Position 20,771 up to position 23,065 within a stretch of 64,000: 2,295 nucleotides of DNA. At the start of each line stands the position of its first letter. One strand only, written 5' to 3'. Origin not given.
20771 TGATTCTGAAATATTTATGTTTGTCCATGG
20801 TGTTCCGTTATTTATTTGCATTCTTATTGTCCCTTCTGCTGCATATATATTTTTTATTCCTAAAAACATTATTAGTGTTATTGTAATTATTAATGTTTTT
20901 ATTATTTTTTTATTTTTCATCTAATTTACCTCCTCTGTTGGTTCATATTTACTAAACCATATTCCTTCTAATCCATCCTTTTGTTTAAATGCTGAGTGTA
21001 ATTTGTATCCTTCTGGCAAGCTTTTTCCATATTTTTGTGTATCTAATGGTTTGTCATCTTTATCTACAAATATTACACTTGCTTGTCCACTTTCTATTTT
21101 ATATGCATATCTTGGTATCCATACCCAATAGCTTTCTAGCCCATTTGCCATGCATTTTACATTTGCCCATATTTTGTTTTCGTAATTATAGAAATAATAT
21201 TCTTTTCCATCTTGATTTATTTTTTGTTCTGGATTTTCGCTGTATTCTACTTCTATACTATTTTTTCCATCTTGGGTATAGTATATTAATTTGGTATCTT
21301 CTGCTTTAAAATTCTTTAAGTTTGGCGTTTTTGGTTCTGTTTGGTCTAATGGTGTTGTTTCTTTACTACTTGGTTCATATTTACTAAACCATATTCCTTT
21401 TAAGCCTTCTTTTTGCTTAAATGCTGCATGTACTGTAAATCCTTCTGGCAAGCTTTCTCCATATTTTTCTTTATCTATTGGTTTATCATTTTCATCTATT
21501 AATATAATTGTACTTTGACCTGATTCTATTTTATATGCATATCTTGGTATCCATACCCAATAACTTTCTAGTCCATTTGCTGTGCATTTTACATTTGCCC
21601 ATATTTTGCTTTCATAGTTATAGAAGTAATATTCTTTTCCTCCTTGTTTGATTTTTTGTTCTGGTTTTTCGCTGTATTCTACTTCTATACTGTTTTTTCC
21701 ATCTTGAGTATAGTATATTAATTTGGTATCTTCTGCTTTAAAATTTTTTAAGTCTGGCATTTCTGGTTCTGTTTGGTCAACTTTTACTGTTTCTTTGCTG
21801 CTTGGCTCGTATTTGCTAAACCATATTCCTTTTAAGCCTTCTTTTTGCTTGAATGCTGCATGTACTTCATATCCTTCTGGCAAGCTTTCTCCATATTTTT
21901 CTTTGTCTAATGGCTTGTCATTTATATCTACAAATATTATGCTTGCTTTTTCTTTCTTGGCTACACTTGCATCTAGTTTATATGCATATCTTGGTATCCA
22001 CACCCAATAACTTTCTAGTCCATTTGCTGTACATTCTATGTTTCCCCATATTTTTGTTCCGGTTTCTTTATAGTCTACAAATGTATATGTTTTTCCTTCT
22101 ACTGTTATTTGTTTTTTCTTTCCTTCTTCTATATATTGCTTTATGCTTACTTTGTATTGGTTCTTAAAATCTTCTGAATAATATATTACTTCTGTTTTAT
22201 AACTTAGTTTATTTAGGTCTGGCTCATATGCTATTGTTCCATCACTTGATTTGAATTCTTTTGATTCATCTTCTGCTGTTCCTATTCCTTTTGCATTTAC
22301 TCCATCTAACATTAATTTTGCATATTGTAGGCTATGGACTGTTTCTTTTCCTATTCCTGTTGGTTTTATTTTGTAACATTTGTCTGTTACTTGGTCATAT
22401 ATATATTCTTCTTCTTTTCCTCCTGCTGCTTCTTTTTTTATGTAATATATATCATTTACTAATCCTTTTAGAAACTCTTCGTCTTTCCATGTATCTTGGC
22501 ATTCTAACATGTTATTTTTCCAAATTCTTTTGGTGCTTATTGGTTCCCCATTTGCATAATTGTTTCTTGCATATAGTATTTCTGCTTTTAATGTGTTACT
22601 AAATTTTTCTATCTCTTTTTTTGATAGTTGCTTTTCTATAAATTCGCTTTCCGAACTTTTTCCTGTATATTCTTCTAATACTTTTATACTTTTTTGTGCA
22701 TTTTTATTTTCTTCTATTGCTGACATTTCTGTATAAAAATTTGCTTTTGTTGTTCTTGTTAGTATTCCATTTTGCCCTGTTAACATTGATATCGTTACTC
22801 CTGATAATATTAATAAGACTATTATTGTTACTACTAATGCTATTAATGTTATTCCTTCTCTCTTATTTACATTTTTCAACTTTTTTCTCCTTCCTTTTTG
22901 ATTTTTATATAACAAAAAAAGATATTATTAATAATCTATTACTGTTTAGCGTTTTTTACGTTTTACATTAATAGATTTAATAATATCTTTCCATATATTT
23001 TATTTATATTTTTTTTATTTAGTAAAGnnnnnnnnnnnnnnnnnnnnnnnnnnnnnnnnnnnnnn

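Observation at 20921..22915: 664-aa protein with pilin-like N-terminal helix and three near-identical ~145-aa tandem repeats (novel repeat domain)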

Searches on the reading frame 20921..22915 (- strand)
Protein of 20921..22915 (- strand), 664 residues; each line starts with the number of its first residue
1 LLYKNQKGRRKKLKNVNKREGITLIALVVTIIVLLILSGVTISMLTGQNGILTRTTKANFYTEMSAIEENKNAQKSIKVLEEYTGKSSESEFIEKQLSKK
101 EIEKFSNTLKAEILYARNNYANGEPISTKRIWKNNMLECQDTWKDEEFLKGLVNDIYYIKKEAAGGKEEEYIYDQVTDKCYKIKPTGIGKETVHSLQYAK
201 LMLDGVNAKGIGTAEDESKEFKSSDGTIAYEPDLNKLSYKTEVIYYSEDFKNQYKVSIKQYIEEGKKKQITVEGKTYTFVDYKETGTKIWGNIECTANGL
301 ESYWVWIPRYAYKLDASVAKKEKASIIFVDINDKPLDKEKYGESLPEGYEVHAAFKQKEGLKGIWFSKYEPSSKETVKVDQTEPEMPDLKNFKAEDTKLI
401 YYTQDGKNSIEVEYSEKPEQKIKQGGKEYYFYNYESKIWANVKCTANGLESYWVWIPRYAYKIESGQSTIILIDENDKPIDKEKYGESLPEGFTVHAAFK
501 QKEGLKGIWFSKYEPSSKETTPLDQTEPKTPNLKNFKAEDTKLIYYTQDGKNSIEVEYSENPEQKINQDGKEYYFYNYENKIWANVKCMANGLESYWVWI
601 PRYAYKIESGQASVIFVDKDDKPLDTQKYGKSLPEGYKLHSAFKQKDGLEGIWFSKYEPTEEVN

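Call 3: search_protein_families(library=pfam, proteins=[window:20921-22915:-], max_evalue=1)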
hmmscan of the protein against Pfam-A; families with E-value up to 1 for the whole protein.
window:20921-22915:- (664 aa): 5 families
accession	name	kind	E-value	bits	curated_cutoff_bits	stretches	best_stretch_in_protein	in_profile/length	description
PF15980.10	ComGF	-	0.0075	16.9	27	0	379-430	21-72/100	Putative Competence protein ComGF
PF17334.7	CsgA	-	0.021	16.1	25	1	67-119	16-66/83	Minor curli fiber component A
PF21079.2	GDH_HM2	-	0.18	12.2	21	0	627-638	16-27/45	Glutamate dehydrogenase, helical motif 2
PF04613.19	LpxD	-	0.2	12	30.8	0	601-626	24-49/70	UDP-3-O-[3-hydroxymyristoyl] glucosamine N-acyltransferase, LpxD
PF07963.17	N_methyl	-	0.25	11.4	21.2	1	17-40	2-25/27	Prokaryotic N-terminal methylation motif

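Call 4: search_protein_families(library=ncbifam, proteins=[window:20921-22915:-], max_evalue=1)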
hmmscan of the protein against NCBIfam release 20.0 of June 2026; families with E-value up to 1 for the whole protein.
window:20921-22915:- (664 aa): 1 family
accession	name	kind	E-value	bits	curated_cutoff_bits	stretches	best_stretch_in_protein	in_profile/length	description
NF042931.1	SAG1386_EF1546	equivalog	0.04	14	80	1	4-91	9-98/158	SAG1386/EF1546 family surface-associated protein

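Call 8: find_homologous_proteins(query=window:20924-22879:-, max_evalue=0.001)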
Query window:20924-22879:- (652 aa): 5186 proteins with E <= 0.001 among 8000 candidates; the best 120 are listed.
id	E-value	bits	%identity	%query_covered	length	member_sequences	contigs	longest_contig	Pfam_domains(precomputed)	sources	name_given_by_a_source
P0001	0.0e+0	1453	99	100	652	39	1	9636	-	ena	-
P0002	0.0e+0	1049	71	99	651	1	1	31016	-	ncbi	-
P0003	0.0e+0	1037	70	99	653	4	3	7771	-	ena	-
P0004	0.0e+0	1036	70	100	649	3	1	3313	-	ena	-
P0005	1.4e-293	993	65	96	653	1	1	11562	-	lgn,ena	-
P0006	2.1e-285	966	72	88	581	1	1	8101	-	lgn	-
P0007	2.2e-264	897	61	98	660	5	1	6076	-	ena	-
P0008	1.1e-261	888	59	98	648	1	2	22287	-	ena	-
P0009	1.0e-251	855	58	94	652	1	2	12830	-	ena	-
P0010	2.1e-248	844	56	93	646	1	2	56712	-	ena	-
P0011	3.8e-245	833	61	92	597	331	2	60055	-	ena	-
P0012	1.9e-242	824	56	100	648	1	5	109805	-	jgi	-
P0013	6.2e-240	816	56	99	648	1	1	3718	-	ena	-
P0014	3.6e-239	813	56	99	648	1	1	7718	-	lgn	-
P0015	5.2e-238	810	56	99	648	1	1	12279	-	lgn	-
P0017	6.6e-234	796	55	95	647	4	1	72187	-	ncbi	-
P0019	1.3e-206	706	42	99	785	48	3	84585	-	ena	-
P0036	3.1e-149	516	38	98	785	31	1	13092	PF01828.25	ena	-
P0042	4.0e-138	480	51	71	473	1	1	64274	-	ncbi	-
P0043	1.2e-134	468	36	95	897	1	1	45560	-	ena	-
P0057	6.4e-127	443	41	95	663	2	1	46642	-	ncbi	-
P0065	2.1e-126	441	41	99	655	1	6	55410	-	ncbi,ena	-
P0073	8.2e-126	439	41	98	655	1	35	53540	-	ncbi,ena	-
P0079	1.1e-124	435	40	98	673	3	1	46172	PF24731.2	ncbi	-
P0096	8.4e-117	409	40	99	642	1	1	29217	-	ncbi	-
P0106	2.9e-110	388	33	94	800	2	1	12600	PF24518.2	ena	-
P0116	4.4e-99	351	37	99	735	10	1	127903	PF24731.2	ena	-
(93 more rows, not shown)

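Call 9: search_protein_families(library=pfam, proteins=[P0079, P0036, P0106, P0116, P0019, P0043], max_evalue=0.01)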
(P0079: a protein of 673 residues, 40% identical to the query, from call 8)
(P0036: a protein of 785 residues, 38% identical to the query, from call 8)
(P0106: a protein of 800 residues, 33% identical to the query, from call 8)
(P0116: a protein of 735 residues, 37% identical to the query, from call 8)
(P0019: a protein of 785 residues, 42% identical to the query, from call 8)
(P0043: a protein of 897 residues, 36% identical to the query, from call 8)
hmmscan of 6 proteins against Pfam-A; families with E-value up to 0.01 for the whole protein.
P0079 (673 aa): 1 family
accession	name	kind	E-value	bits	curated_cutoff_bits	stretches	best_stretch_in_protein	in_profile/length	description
PF24731.1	DUF7683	-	6.6e-06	26.8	27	0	392-420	2-30/73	Domain of unknown function (DUF7683)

P0036 (785 aa): 4 families
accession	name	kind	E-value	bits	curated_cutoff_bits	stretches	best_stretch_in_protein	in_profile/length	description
PF01828.24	Peptidase_A4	-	1.3e-05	25.2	22.3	0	413-448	66-100/206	Peptidase A4 family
PF24731.1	DUF7683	-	5e-05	24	27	0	370-395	3-28/73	Domain of unknown function (DUF7683)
PF23720.1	DUF7161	-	0.009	16.4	27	0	742-759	19-36/72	Family of unknown function (DUF7161)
PF24319.2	DUF7491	-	0.01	16.5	30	0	665-699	19-53/90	Coiled-coil region of unknown function (DUF7491)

P0106 (800 aa): 2 families
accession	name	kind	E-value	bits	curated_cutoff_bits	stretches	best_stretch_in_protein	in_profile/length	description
PF24518.1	Ig_CD22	-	1.7e-05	25.6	27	0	406-454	8-57/121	B-cell receptor CD22-like, first Ig-like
PF17881.8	TseB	-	0.0087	16.6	26.5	0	351-374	21-44/45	Cell wall elongation regulator TseB-like domain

P0116 (735 aa): 1 family
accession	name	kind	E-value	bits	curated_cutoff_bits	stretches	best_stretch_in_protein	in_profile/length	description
PF24731.1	DUF7683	-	1.5e-05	25.6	27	1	516-542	3-29/73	Domain of unknown function (DUF7683)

P0019 (785 aa): 2 families
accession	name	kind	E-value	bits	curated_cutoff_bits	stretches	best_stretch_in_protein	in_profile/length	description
PF24731.1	DUF7683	-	0.00027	21.6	27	0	660-685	3-28/73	Domain of unknown function (DUF7683)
PF07963.17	N_methyl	-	0.00056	19.8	21.2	1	1-26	1-26/27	Prokaryotic N-terminal methylation motif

P0043 (897 aa): 2 families
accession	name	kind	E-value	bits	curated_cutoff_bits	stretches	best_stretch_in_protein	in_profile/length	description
PF15659.11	Toxin-JAB1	-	0.0036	18.2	21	0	736-765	40-68/87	JAB-like toxin 1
PF18811.7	DPPIV_rep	-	0.0041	17.4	30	0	576-587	5-16/21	Dipeptidyl peptidase IV (DPP IV) low complexity region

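Call 14: search_solved_structures(query=A1, max_evalue=1, show_alignments=2)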
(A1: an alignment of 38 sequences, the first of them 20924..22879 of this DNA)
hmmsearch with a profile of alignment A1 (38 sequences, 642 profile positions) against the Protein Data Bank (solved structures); distinct sequences matched with E-value up to 1: 6.
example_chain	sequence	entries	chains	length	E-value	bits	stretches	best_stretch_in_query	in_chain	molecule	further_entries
9egp_A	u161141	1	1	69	0.03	16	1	1-50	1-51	Geopilin domain 1 protein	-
7tgg_A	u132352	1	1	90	0.14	13.8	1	1-35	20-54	Geopilin domain 1 protein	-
8pfb_G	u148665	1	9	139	0.18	13.4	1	12-56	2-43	Type IV pilin PilE1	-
9lab_B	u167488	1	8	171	0.32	12.6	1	6-30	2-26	MSHA major pilin subunit MshA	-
2o0m_A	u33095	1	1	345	0.87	11.2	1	130-192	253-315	Transcriptional regulator, SorC family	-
2evr_A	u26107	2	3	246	0.89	11.1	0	509-627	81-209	COG0791: Cell wall-associated hydrolases (invasion-associated proteins)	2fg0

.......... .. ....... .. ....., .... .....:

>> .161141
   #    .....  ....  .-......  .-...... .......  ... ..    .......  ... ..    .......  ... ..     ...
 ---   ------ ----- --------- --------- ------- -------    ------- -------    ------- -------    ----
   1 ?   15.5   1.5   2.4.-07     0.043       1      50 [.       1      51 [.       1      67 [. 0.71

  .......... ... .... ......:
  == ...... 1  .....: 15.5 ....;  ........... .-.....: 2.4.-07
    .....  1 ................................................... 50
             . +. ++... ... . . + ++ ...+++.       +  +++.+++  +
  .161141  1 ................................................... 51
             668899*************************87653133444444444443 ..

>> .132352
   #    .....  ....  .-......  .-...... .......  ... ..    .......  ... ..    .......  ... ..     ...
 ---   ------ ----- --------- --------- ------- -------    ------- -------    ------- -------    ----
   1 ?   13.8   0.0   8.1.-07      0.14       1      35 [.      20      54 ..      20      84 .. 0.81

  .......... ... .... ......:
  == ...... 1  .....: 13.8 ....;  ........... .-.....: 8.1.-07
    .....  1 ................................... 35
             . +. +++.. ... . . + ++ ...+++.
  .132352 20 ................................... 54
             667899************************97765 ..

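Call 16: find_encoding_contigs(protein=P0002, flank=10000, max_places=3)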
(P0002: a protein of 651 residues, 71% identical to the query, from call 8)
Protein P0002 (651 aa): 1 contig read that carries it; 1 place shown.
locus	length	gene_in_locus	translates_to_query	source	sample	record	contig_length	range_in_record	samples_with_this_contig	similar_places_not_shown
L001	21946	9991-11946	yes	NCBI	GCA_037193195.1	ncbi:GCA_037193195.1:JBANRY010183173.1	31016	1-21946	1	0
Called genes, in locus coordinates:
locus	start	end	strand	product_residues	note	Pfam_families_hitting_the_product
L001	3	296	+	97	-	?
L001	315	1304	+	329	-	-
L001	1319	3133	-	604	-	PF02384:N6_Mtase, PF07669:Eco57I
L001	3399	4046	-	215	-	PF13739:PdaC, PF11738:DUF3298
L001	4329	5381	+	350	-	PF02016:Peptidase_S66, PF17676:Peptidase_S66C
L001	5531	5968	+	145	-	PF00210:Ferritin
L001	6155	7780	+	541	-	PF02463:SMC_N, PF13175:AAA_15 (weak), PF13476:AAA_23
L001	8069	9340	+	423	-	PF03952:Enolase_N, PF00113:Enolase_C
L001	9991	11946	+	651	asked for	-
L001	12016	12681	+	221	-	-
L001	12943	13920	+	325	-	PF07581:Glug (faint)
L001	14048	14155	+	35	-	-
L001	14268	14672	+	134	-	PF09820:AAA-ATPase_like, PF08011:PDDEXK_9 (weak)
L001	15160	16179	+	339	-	PF02912:Phe_tRNA-synt_N, PF01409:tRNA-synt_2d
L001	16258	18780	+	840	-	PF01588:tRNA_bind, PF03483:B3_4, PF03484:B5, PF17759:tRNA_synthFbeta, PF03147:FDX-ACB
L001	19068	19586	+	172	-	PF09419:PGP_phosphatase, PF13419:HAD_2 (faint), PF00702:Hydrolase, PF13242:Hydrolase_like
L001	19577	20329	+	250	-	PF01478:Peptidase_A24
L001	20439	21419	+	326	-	PF01321:Creatinase_N, PF00557:Peptidase_M24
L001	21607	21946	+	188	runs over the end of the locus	PF08207:EFP_N, PF01132:EFP, PF09285:Elong-fact-P_C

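Call 24: predict_structure(alignment_id=A1)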
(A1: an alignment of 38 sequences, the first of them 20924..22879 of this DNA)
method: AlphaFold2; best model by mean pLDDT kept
length: 652 residues; sequences in the alignment: 38
mean_pLDDT: 82.0   pTM: 0.36
mean pLDDT of the five models: 82.0, 78.0, 77.5, 77.2, 76.1
residues with pLDDT >= 90: 220; 70-90: 322; 50-70: 84; < 50: 26
segments of 3 or more residues with pLDDT < 50: 1-6, 109-111, 196-199, 306-310, 362-364, 650-652
pLDDT, mean of each block of 10 residues (from residue 1): 45 74 69 64 82 85 66 62 88 92 71 74 81 83 89 88 89 89 88 56 84 93 82 91 90 90 93 86 70 93 57 86 93 91 86 76 58 86 93 89 93 93 87 78 90 74 90 90 83 83 58 75 90 90 92 92 88 86 86 78 88 88 89 82 70 41
secondary structure, 60 per line:
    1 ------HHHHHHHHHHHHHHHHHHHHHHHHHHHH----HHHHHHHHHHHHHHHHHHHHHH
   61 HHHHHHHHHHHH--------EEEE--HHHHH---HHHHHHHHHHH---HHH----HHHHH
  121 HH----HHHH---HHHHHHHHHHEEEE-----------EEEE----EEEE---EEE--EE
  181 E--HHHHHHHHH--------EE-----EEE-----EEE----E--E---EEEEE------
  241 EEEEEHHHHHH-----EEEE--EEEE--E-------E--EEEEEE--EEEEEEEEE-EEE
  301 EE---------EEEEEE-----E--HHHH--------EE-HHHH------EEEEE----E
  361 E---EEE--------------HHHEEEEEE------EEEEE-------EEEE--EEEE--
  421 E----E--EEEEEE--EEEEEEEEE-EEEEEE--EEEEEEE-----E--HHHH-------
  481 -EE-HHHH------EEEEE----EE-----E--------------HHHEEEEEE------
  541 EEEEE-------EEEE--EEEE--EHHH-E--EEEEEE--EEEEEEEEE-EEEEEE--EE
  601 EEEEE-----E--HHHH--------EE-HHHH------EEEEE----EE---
elements in order: H7-34 H39-72 E81-84 H87-91 H95-105 H116-122 H127-130 H134-143 E144-147 E159-162 E167-170 E174-176 E179-181 H184-192 E208-210 E216-218 E230-234 E241-245 H246-251 E257-260 E263-266 E280-285 E288-296 E298-302 E312-317 H326-329 H341-344 E351-355 E365-367 E385-390 E397-401 E409-412 E415-418 E429-434 E437-445 E447-452 E455-461 H470-473 H485-488 E495-499 E529-534 E541-545 E553-556 E559-562 E573-578 E581-589 E591-596 E599-605 H614-617 H629-632 E639-643

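Call 30: fold_search(model_id=the predicted structure, library=pdb)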
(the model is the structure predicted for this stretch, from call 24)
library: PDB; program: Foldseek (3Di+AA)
matches with E <= 10: 252; with E <= 0.001: 0
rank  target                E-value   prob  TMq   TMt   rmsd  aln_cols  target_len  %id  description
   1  7edd                  1.1e-02  0.08  0.08  0.05  29.1       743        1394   10  Crystal structure of a serine protease from Streptococcus pyogenes (released 2021-05-12)
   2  4dep_C                6.7e-02  0.10  0.06  0.10  20.0       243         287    9  Structure of the IL-1b signaling complex (released 2012-03-21)
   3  8ttb_B                1.3e-01  0.06  0.09  0.12  24.4       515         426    8  Cryo-EM structure of the PP2A:B55-ARPP19 complex (released 2023-10-25)
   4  8rkh_B                2.2e-01  0.06  0.08  0.15  19.4       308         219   12  Crystal structure of the ZP-N2 and ZP-N3 domains of mouse ZP2 (mZP2-N2N3) (released 2024-03-13)
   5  9n9j_P2               2.2e-01  0.04  0.07  0.07  22.5       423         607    6  Structure of a GRP94 folding intermediate engaged with a CCDC134- and FKBP11-bound secretory translocon (released 2025-11-19)
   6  8qy5_A                2.5e-01  0.02  0.07  0.07  29.7       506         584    8  Structure of interleukin 6. (released 2024-02-21)
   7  5y9h_B                3.1e-01  0.02  0.05  0.07  20.9       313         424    8  Crystal structure of SafDAA-dsc complex (released 2017-11-15)
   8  6hiw_DB               3.4e-01  0.21  0.06  0.04  13.5       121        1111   15  Cryo-EM structure of the Trypanosoma brucei mitochondrial ribosome - This entry contains the complete small mitoribos (released 2018-09-26)
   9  7evo_3                4.4e-01  0.03  0.08  0.06  23.7       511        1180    9  The cryo-EM structure of the human 17S U2 snRNP (released 2022-08-03)
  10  8rke_A                4.6e-01  0.04  0.07  0.09  19.2       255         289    9  Crystal structure of the complete N-terminal region of human ZP2 (hZP2-N1N2N3) (released 2024-03-13)
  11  9n0y_B                4.6e-01  0.02  0.08  0.10  24.6       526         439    6  PP2A-B55 Holoenzyme with Eya3 (released 2025-06-18)
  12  8v29_C                5.2e-01  0.02  0.07  0.06  33.5       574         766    8  Cryo-EM structure of human type I OSM receptor complex: model for full extracellular assembly (released 2024-11-20)
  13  5oj2_A                5.2e-01  0.02  0.07  0.07  36.0       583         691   10  Crystal structure of the chicken MDGA1 ectodomain (released 2017-08-23)
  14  5y9h_C                5.4e-01  0.02  0.06  0.08  20.1       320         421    8  Crystal structure of SafDAA-dsc complex (released 2017-11-15)
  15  5e4q                  6.4e-01  0.02  0.06  0.10  24.7       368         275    9  Crystal structure of mouse CNTN3 FN1-FN3 domains (released 2016-08-31)
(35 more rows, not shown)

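Call 49: search_protein_families(library=pfam, proteins=[L001:12943-13920:+], max_evalue=10)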
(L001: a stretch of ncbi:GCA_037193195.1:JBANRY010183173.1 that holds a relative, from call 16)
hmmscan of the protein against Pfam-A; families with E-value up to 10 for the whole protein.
L001:12943-13920:+ (325 aa): 1 family
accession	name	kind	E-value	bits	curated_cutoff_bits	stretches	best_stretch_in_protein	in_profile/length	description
PF07581.17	Glug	-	1.5e-09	38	20.5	6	109-128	4-23/28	The GLUG motif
